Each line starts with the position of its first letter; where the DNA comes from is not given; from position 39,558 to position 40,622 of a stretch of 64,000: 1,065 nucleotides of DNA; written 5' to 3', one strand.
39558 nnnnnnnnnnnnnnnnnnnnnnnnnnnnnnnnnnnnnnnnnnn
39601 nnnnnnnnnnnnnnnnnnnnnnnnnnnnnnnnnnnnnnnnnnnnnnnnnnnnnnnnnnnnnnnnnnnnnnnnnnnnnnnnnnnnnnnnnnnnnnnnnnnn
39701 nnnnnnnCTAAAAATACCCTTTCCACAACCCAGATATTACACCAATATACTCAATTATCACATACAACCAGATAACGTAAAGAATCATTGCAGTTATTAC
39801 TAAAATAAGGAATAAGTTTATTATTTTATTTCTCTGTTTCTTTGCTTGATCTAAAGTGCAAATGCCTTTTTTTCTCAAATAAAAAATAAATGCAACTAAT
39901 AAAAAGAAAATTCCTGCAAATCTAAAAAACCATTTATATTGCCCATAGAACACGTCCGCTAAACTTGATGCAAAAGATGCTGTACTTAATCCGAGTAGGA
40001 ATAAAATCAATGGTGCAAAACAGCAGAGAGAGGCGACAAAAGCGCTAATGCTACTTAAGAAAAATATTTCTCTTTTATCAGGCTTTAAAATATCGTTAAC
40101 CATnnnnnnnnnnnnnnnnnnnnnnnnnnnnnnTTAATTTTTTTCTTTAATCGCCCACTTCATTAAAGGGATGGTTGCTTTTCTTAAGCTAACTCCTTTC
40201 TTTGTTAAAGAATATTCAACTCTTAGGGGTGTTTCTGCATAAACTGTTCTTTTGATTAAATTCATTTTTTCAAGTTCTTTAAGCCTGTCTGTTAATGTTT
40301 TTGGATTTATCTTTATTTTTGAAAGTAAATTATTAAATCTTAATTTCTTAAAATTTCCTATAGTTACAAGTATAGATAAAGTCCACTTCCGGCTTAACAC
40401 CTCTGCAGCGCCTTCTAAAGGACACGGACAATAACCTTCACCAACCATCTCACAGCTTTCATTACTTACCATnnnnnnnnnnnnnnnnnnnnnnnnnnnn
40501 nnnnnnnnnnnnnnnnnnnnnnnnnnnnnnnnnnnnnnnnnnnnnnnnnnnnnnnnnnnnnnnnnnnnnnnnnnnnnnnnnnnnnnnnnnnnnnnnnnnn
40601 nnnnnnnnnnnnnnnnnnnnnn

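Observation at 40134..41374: Cys-rich 40-aa peptide plus CPVC membrane protein plus Zn-ribbon protein, divergent from an HxlR regulator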

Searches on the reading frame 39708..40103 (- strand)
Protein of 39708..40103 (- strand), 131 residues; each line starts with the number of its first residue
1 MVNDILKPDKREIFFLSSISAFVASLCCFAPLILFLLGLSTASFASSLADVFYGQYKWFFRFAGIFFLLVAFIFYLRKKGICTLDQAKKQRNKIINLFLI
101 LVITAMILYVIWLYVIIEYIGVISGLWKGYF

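Call 3: search_protein_families(library=pfam, proteins=[window:39708-40103:-], max_evalue=0.1)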
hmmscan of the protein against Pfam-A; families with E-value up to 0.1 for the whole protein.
window:39708-40103:- (131 aa): 2 families
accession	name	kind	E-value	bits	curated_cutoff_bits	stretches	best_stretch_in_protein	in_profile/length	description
PF02411.20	MerT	-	1.5e-05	25.5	32.9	1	12-111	9-112/116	MerT mercuric transport protein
PF13687.11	DUF4153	-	0.002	17.8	27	1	29-127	98-203/373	Domain of unknown function (DUF4153)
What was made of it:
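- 39708..40103 (-): MerT-like membrane protein, 131 aa, with a Cys-Cys pair in the first helix (LCCFAPL). It lies downstream of the HxlR gene on the same strand. Pfam MerT E=1.5e-5, 25.5 bits, below the cutoff of 32.9 (call 3).
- On MerT, Pfam PF02411 / NCBIfam NF010314 (131-aa protein at 39708-40103): 25.5 bits, below the Pfam cutoff of 32.9; E=1.5e-5 (call 3).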

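Call 4: search_protein_families(library=ncbifam, proteins=[window:39708-40103:-], max_evalue=0.1)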
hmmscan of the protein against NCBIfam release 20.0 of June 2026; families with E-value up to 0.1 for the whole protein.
window:39708-40103:- (131 aa): 4 families
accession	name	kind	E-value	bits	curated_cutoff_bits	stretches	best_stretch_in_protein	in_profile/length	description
NF010314.2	PRK13751.2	equivalog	2.5e-07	30.8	150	1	11-109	8-109/116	mercuric ion transporter MerT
NF033560.1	merT_RC607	exception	3.1e-06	27.5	130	1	17-111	9-93/97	mercuric transport protein MerT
NF033556.1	MerTP_fusion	equivalog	0.0006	19.5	180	1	19-108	4-92/186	mercuric transport protein MerTP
NF033565.0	trans_MerF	equivalog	0.0053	16.6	50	1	16-43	4-31/59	mercury resistance system transport protein MerF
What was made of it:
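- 39708..40103 (-): NCBIfam MerT E=2.5e-7 (call 4).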

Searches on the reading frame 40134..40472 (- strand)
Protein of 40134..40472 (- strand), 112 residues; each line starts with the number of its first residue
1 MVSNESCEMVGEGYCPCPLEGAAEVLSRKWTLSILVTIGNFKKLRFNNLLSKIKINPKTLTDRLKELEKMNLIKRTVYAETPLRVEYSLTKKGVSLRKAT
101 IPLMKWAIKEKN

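Call 3: search_protein_families(library=pfam, proteins=[window:40134-40472:-], max_evalue=0.1)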
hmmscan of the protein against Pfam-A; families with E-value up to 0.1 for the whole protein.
window:40134-40472:- (112 aa): 8 families
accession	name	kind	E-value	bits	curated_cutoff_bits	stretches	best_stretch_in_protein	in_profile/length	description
PF01638.23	HxlR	-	2.9e-21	75.6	20.8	1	25-108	1-84/91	HxlR-like helix-turn-helix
PF01047.28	MarR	-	4.9e-07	30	24.6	1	32-76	6-50/59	MarR family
PF13412.12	HTH_24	-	0.0025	17.8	21.9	1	47-74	21-48/48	Winged helix-turn-helix DNA-binding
PF03551.20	PadR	-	0.012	16.1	27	1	53-94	27-70/75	Transcriptional regulator PadR-like family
PF22381.2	Staph_reg_Sar_Rot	-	0.014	15.9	27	1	34-76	19-61/85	Transcriptional regulator SarA/Rot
PF08461.16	HTH_12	-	0.039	14.3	21.4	1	54-94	29-63/66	Ribonuclease R winged-helix domain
PF13601.12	HTH_34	-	0.053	14.1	27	1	33-101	4-73/80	Winged helix DNA-binding domain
PF04182.18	B-block_TFIIIC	-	0.097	13.2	22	0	49-78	24-53/73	B-block binding subunit of TFIIIC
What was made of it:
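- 40134..40472 (-): HxlR-family winged-helix regulator, 112 aa, with N-terminal C7 and C15 (C-E-M-VGE-GYCP-CP-LE). It is divergent from the peptide gene. Pfam HxlR 75.6 bits (call 3).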

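Call 4: search_protein_families(library=ncbifam, proteins=[window:40134-40472:-], max_evalue=0.1)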
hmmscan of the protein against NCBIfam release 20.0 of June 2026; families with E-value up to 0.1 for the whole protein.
window:40134-40472:- (112 aa): 8 families
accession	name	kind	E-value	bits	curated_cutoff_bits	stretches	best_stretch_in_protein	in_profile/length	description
NF047364.1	redox_TF_RrpB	exception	7.2e-17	61.6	175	1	15-109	3-102/105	MarR family transcription factor RrpB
NF047367.1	redox_TF_RrpA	exception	2.2e-13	50.3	185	1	17-109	6-99/101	MarR family transcription factor RrpA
TIGR02337.1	HpaR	equivalog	0.00099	18.9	121.2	1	28-99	29-98/130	homoprotocatechuate degradation operon regulator HpaR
NF052638.1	TransRegOhrRVib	equivalog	0.0053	16.5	200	1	42-100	50-108/141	transcriptional regulator OhrR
NF050133.1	TransRegFabT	equivalog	0.013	15.8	200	1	37-94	37-94/138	fatty acid biosynthesis transcriptional regulator FabT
NF053610.1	Sso10a_fam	subfamily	0.028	14.5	60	1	49-95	23-62/64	Sso10a family chromatin protein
TIGR01884.1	cas_HTH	subfamily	0.033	13.6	60.2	1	32-77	145-190/202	CRISPR-associated CARF protein Csa3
NF033788.1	HTH_metalloreg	subfamily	0.066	13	55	1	25-79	7-61/77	metalloregulator ArsR/SmtB family transcription factor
